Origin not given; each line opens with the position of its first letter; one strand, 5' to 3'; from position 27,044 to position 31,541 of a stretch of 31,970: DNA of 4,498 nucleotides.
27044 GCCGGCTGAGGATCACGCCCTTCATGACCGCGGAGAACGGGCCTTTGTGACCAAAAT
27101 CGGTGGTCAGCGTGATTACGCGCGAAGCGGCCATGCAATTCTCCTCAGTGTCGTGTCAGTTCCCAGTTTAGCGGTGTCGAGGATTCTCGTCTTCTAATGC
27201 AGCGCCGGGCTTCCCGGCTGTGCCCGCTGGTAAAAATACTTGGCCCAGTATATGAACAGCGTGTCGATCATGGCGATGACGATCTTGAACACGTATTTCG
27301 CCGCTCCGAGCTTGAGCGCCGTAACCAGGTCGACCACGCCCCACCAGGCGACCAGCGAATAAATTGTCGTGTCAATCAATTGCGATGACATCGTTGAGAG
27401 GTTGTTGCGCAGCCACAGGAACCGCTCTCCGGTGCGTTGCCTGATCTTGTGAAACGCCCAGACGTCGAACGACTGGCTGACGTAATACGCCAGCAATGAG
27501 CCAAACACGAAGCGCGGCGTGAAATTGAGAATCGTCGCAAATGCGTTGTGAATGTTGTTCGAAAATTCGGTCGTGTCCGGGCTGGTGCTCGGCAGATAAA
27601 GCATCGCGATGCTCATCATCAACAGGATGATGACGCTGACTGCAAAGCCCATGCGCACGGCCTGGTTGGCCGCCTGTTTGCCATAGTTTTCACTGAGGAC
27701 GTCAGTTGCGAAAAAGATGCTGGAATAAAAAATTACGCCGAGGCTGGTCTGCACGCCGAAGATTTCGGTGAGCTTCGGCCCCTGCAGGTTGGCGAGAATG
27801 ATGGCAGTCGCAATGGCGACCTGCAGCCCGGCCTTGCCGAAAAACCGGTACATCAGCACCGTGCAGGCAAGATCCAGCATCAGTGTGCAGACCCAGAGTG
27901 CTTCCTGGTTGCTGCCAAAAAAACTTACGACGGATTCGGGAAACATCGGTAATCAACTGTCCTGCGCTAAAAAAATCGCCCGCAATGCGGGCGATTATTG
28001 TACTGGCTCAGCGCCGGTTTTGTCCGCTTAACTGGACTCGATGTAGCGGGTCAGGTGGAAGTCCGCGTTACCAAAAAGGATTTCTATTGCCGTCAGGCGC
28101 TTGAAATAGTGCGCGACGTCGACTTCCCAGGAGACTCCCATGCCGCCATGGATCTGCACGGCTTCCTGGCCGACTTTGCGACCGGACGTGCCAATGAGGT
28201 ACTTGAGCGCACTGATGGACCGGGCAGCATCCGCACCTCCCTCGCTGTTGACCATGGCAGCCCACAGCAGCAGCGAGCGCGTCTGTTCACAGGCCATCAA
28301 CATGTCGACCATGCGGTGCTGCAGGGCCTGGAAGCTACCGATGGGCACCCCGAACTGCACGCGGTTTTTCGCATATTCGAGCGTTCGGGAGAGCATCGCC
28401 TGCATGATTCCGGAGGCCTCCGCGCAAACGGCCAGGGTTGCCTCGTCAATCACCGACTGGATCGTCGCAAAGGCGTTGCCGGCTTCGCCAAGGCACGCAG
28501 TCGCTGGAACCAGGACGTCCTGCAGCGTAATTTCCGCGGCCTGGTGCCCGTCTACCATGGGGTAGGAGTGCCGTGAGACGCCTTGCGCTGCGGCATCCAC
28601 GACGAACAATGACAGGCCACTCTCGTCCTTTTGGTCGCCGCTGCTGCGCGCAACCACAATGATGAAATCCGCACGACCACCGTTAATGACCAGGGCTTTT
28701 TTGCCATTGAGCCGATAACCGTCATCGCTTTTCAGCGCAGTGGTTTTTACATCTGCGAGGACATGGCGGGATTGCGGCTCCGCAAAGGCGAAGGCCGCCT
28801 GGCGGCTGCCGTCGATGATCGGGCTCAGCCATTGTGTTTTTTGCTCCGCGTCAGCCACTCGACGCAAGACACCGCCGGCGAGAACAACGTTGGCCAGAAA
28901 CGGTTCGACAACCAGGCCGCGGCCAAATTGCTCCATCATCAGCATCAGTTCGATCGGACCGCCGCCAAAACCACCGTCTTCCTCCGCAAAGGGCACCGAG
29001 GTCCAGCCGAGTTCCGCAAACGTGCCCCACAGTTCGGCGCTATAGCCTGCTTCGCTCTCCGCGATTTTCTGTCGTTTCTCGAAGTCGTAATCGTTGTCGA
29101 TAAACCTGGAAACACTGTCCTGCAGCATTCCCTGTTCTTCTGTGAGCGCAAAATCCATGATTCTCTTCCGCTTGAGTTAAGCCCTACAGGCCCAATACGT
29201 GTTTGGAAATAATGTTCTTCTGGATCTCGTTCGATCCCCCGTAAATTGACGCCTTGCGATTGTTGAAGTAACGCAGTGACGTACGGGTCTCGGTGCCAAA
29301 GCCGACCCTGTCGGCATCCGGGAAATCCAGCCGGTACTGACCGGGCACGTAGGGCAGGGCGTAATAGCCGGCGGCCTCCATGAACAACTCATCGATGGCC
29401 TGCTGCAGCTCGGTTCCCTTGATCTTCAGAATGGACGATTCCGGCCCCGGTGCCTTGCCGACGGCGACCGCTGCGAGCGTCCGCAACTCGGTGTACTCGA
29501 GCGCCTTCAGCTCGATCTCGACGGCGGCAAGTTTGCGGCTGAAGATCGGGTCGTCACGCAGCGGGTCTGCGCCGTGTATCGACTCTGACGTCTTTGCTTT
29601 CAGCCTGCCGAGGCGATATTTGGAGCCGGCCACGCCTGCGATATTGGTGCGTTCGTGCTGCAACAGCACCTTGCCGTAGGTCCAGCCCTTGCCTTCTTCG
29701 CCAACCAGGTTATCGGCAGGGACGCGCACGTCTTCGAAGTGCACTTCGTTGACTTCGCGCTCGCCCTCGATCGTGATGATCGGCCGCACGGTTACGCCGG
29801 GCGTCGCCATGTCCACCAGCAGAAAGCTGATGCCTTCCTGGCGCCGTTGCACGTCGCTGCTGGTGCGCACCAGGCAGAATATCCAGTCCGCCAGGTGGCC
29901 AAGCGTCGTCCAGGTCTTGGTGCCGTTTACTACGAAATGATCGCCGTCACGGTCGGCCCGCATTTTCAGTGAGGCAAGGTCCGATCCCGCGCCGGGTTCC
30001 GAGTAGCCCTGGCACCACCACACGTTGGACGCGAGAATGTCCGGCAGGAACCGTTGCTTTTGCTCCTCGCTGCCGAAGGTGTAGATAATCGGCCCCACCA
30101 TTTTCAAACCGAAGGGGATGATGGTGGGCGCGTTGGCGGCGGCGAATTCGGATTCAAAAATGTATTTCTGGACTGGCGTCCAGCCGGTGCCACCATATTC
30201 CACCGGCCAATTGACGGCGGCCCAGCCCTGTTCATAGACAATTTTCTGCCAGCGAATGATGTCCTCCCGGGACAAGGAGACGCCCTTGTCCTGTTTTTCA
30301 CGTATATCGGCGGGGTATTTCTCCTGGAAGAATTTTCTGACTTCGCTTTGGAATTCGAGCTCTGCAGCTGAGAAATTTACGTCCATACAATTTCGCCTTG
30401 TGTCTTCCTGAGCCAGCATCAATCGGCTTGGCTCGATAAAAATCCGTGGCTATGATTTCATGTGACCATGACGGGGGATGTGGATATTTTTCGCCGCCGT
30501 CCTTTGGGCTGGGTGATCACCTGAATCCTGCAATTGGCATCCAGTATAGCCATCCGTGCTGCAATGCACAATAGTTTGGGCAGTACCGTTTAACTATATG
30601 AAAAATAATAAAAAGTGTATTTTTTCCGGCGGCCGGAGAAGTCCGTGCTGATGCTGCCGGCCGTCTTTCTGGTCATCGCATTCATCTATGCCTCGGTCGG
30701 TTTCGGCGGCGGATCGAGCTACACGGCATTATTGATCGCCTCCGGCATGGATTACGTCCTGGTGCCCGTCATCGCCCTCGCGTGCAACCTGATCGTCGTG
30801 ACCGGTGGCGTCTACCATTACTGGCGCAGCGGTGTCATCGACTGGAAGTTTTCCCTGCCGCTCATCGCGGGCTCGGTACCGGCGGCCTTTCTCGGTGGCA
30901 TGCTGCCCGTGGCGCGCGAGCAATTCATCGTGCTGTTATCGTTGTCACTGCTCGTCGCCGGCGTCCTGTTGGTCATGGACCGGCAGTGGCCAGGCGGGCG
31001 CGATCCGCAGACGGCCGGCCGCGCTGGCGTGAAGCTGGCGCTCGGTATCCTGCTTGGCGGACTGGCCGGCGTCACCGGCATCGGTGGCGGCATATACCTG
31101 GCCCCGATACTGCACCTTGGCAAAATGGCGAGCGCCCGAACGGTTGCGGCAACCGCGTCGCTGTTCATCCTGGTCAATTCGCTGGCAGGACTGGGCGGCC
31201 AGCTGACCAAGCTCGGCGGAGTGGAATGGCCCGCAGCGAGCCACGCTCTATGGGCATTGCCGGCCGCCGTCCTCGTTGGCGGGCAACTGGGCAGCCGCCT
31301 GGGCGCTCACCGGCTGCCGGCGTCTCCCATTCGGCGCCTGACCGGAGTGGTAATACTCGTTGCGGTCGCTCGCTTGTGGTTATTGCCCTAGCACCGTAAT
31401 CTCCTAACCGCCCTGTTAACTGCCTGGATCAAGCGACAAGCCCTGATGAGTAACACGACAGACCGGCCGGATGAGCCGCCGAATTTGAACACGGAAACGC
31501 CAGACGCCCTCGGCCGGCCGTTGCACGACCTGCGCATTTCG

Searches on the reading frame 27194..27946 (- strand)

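Call 6: search_protein_families(library=pfam, proteins=[window:27194-27946:-], max_evalue=0.001)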
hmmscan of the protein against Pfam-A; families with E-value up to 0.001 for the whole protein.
window:27194-27946:- (250 aa): 1 family
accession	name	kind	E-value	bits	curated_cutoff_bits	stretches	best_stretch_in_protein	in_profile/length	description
PF02592.20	Vut_1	-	3.5e-45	154.5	27.2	1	69-235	2-152/152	Putative vitamin uptake transporter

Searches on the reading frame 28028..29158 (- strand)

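Call 6: search_protein_families(library=pfam, proteins=[window:28028-29158:-], max_evalue=0.001)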
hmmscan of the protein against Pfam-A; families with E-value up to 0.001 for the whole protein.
window:28028-29158:- (376 aa): 3 families
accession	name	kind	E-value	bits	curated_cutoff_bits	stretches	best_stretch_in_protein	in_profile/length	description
PF00441.29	Acyl-CoA_dh_1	-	3.4e-27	95.9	22.4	1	230-370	4-143/150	Acyl-CoA dehydrogenase, C-terminal domain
PF02771.21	Acyl-CoA_dh_N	-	1.7e-17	64.2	22.9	1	6-117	1-112/113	Acyl-CoA dehydrogenase, N-terminal domain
PF02770.24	Acyl-CoA_dh_M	-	5.7e-16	58.9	33.3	1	122-215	1-97/97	Acyl-CoA dehydrogenase, middle domain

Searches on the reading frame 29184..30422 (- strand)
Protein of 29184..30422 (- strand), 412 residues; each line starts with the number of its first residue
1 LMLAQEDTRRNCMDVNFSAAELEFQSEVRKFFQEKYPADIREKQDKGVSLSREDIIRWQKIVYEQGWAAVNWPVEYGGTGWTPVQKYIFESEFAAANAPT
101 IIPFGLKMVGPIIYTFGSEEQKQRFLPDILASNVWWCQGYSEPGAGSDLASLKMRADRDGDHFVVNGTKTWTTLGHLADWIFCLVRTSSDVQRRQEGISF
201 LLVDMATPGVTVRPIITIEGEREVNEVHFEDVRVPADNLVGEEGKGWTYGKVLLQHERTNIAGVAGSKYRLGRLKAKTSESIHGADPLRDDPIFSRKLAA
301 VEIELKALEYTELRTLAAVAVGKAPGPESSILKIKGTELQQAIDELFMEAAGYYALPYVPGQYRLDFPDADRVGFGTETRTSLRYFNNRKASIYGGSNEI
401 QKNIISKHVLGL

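Call 78: search_protein_families(library=pfam, proteins=[window:29184-30422:-], max_evalue=0.0001)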
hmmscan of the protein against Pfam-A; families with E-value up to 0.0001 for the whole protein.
window:29184-30422:- (412 aa): 3 families
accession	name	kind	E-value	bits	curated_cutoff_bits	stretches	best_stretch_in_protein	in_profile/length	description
PF02770.24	Acyl-CoA_dh_M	-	8.2e-23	80.8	33.3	1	137-232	1-97/97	Acyl-CoA dehydrogenase, middle domain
PF02771.21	Acyl-CoA_dh_N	-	4.4e-20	72.6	22.9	1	20-131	3-111/113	Acyl-CoA dehydrogenase, N-terminal domain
PF00441.29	Acyl-CoA_dh_1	-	2.5e-15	57.3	22.4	1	244-410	1-150/150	Acyl-CoA dehydrogenase, C-terminal domain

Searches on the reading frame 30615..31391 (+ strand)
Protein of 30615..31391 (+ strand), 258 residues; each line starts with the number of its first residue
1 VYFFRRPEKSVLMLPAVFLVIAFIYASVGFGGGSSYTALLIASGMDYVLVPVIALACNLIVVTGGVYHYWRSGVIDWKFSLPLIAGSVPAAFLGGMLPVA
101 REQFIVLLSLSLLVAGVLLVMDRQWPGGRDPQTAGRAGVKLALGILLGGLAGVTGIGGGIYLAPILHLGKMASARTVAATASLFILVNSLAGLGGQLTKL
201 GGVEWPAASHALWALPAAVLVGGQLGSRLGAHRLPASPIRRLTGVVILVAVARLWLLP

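Call 78: search_protein_families(library=pfam, proteins=[window:30615-31391:+], max_evalue=0.0001)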
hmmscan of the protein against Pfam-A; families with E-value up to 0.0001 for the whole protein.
window:30615-31391:+ (258 aa): 1 family
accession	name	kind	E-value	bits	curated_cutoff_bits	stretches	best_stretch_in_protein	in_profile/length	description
PF01925.25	TauE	-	1.3e-30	107.3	32.6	1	16-254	3-237/237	Sulfite exporter TauE/SafE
